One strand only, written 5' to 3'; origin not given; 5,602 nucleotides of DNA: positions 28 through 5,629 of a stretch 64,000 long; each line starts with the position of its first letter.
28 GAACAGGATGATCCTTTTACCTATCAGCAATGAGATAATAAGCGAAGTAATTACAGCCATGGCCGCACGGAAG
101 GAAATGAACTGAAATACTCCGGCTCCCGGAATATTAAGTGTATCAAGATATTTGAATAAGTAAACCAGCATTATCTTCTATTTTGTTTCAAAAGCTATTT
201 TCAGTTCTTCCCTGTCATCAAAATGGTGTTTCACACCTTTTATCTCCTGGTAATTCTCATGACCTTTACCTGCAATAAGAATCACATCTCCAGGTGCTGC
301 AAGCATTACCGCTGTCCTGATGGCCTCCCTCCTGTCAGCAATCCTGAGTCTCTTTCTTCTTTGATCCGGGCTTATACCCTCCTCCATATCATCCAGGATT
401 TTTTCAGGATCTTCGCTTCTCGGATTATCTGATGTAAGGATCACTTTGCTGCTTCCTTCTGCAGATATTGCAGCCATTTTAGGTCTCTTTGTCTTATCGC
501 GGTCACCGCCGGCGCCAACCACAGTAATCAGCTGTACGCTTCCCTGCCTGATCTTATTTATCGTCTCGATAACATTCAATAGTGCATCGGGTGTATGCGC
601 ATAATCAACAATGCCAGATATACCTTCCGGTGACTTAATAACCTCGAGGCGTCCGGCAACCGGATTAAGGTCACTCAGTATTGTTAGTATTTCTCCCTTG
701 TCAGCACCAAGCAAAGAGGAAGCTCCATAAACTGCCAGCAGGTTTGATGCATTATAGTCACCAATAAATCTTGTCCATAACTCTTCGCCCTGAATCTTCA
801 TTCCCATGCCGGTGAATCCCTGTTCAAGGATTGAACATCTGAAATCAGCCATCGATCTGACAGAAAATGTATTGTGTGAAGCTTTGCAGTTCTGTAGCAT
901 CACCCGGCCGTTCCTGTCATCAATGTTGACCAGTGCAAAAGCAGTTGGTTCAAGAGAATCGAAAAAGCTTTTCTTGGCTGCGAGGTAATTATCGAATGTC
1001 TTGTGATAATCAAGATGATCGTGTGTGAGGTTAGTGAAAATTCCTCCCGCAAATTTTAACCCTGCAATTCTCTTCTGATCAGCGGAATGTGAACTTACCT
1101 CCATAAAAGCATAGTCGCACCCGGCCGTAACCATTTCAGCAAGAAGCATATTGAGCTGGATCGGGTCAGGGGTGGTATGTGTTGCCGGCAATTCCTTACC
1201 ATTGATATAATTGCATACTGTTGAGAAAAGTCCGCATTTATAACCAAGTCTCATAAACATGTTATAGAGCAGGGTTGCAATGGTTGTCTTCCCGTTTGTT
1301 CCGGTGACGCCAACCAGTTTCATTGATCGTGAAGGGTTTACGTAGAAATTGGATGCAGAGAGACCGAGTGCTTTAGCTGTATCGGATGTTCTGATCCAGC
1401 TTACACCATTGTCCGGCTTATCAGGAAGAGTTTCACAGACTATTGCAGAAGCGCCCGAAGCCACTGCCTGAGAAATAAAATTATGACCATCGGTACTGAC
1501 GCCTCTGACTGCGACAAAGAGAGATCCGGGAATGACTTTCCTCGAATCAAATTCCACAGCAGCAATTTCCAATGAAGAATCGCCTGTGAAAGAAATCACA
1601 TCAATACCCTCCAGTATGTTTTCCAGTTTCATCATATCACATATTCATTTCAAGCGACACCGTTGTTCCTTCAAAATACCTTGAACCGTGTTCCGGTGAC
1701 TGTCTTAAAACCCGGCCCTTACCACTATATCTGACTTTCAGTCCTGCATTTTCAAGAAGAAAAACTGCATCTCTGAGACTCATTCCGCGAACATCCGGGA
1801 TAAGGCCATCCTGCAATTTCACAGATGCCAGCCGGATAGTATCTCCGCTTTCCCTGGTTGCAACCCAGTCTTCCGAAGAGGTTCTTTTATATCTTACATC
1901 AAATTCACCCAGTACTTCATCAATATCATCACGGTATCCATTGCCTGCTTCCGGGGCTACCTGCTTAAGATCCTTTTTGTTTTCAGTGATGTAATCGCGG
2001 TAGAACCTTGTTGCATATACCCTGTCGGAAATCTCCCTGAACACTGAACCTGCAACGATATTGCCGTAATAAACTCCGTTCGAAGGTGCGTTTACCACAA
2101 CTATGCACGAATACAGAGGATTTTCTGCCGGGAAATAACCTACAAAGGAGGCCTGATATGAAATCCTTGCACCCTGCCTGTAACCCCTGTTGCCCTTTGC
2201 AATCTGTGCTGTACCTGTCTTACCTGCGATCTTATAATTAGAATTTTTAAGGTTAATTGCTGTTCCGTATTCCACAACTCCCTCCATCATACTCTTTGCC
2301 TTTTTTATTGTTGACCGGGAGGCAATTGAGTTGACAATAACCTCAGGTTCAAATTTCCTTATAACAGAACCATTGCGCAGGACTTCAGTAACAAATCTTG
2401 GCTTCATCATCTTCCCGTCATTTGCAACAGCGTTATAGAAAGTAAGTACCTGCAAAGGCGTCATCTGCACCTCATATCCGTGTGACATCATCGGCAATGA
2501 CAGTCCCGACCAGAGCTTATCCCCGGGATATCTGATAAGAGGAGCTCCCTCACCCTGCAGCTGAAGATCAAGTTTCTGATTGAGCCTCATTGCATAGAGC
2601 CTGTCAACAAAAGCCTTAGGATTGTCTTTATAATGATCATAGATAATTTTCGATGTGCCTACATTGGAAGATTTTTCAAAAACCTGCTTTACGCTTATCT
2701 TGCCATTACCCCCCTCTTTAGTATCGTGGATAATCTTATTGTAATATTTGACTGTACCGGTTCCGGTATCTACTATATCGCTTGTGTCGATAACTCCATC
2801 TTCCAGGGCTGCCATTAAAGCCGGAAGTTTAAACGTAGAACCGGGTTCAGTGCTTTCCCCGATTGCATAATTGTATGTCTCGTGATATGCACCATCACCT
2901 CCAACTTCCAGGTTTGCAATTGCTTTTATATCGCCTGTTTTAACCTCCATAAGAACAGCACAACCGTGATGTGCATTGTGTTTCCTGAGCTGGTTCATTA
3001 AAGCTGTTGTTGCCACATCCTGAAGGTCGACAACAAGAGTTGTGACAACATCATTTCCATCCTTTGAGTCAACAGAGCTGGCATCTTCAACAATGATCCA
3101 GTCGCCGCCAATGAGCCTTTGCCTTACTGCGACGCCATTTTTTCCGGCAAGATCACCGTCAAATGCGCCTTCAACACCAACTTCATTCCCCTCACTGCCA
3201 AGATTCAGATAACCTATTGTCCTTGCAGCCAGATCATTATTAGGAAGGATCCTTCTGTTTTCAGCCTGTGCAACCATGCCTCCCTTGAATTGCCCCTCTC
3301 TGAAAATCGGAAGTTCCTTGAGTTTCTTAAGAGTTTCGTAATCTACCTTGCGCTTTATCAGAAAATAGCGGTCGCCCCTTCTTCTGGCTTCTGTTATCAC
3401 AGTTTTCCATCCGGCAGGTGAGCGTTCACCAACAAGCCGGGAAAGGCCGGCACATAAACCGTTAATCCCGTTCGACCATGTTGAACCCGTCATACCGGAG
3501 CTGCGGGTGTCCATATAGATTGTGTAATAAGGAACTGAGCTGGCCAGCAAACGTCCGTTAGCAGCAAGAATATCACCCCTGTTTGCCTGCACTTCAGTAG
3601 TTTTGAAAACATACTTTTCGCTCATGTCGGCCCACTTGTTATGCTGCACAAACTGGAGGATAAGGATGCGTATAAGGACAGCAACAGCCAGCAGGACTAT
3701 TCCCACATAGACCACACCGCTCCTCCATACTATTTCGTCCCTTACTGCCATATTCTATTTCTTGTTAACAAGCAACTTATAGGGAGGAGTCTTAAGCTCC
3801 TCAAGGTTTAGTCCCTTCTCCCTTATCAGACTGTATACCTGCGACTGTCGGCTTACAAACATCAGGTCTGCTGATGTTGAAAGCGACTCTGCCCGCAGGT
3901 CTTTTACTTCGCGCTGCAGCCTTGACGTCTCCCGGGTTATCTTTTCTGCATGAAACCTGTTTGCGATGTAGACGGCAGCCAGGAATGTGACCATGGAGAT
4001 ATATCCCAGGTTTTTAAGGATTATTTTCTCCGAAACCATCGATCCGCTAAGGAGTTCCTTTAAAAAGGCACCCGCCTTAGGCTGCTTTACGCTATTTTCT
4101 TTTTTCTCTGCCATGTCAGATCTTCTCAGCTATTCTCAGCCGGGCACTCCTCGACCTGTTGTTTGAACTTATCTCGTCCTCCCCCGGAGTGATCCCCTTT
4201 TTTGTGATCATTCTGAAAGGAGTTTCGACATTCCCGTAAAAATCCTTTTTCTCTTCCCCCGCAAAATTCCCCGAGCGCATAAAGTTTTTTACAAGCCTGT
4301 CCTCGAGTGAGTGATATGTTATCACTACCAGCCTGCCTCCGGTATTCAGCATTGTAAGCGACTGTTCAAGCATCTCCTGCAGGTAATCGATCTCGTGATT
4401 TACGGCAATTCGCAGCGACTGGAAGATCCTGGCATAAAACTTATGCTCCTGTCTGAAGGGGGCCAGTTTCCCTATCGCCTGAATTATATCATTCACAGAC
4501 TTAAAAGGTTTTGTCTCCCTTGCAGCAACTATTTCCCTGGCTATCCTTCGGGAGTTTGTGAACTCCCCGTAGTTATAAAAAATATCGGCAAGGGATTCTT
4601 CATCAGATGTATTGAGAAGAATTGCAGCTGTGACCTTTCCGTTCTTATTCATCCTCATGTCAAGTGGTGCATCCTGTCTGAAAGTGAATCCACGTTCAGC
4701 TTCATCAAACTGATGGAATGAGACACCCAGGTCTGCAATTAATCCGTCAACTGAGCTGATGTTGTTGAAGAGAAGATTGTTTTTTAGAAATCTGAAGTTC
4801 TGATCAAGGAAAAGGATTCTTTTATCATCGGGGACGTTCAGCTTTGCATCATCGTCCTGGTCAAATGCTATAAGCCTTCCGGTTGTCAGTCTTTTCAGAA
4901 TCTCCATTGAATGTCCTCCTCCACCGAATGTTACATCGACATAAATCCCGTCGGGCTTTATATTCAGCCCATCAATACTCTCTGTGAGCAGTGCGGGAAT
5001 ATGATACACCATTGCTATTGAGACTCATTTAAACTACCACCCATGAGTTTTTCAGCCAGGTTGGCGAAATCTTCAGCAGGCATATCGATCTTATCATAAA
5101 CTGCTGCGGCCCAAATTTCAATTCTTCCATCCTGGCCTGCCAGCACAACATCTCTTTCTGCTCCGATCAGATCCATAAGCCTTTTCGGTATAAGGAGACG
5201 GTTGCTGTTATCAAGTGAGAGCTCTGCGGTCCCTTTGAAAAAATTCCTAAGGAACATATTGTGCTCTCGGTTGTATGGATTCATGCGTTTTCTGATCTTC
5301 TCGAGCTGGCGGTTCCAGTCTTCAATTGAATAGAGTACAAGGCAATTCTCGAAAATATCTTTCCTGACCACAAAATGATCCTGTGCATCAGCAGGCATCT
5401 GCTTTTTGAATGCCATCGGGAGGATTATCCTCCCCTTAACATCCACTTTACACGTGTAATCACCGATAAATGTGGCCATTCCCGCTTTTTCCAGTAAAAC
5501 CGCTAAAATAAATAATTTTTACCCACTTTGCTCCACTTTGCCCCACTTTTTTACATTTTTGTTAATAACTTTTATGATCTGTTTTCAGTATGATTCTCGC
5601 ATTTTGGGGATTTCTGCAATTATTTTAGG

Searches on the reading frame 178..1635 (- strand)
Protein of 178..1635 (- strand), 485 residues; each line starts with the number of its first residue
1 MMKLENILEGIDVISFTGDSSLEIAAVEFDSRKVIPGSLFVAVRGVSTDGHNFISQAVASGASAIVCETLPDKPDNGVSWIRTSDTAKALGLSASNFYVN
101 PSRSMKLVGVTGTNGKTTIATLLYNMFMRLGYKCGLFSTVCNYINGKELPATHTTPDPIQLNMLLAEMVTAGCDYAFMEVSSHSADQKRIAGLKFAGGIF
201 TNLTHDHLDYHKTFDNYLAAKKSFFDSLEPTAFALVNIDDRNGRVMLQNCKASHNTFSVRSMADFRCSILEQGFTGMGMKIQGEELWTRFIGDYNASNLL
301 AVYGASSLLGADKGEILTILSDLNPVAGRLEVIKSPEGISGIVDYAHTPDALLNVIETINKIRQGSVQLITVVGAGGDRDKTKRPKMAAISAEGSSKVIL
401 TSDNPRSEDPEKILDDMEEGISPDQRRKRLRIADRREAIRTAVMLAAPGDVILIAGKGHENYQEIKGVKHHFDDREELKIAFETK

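Call 76: search_protein_families(library=pfam, proteins=[window:178-1635:-], max_evalue=0.0001)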
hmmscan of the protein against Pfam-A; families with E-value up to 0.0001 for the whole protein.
window:178-1635:- (485 aa): 3 families
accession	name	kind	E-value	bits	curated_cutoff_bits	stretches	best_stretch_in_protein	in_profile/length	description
PF08245.18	Mur_ligase_M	-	8.7e-49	166.6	24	1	110-305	1-199/200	Mur ligase middle domain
PF02875.26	Mur_ligase_C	-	5.2e-31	108.6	28.4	1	328-458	1-127/127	Mur ligase, glutamate ligase domain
PF01225.30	Mur_ligase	-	1.3e-09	38.8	21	1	24-98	2-95/95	Mur ligase family, catalytic domain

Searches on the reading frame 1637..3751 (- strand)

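Call 76: search_protein_families(library=pfam, proteins=[window:1637-3751:-], max_evalue=0.0001)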
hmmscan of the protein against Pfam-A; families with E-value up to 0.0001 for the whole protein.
window:1637-3751:- (704 aa): 3 families
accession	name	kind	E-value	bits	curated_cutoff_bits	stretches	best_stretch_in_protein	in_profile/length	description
PF00905.27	Transpeptidase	-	6.2e-54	183.7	22.1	1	263-575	1-298/299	Penicillin binding protein transpeptidase domain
PF03793.24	PASTA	-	4.1e-12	46.3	23.2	1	651-702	3-62/64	PASTA domain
PF03717.20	PBP_dimer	-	9.5e-11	42.9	24.4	1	54-207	2-150/180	Penicillin-binding Protein dimerisation domain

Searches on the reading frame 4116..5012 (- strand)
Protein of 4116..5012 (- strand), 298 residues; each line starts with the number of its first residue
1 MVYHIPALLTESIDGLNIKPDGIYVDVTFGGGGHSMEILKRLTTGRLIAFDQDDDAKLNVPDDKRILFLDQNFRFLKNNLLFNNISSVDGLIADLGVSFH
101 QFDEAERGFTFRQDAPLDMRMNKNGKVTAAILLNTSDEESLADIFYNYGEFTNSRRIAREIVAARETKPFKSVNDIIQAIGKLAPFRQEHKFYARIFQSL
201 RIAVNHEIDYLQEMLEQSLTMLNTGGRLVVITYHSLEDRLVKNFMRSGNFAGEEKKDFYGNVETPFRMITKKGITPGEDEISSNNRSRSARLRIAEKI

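Call 76: search_protein_families(library=pfam, proteins=[window:4116-5012:-], max_evalue=0.0001)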
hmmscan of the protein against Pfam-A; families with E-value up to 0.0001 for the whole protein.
window:4116-5012:- (298 aa): 2 families
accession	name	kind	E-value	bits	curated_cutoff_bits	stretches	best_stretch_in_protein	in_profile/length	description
PF01795.25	Methyltransf_5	-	5.3e-97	325.5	27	1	2-298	2-309/309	MraW methylase family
PF01728.25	FtsJ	-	9.8e-05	22.8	24.1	0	12-104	12-111/181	FtsJ-like methyltransferase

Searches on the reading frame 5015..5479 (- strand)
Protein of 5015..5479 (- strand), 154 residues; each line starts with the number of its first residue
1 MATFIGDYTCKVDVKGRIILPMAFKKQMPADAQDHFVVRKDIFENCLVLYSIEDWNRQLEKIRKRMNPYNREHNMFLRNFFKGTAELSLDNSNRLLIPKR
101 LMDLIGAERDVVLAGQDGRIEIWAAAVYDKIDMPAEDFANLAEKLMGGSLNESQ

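Call 76: search_protein_families(library=pfam, proteins=[window:5015-5479:-], max_evalue=0.0001)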
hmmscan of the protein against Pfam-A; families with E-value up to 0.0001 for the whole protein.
window:5015-5479:- (154 aa): 1 family
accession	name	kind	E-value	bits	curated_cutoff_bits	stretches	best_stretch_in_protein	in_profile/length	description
PF02381.23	MraZ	-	8.9e-24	83.7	23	2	80-141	1-64/72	MraZ protein, putative antitoxin-like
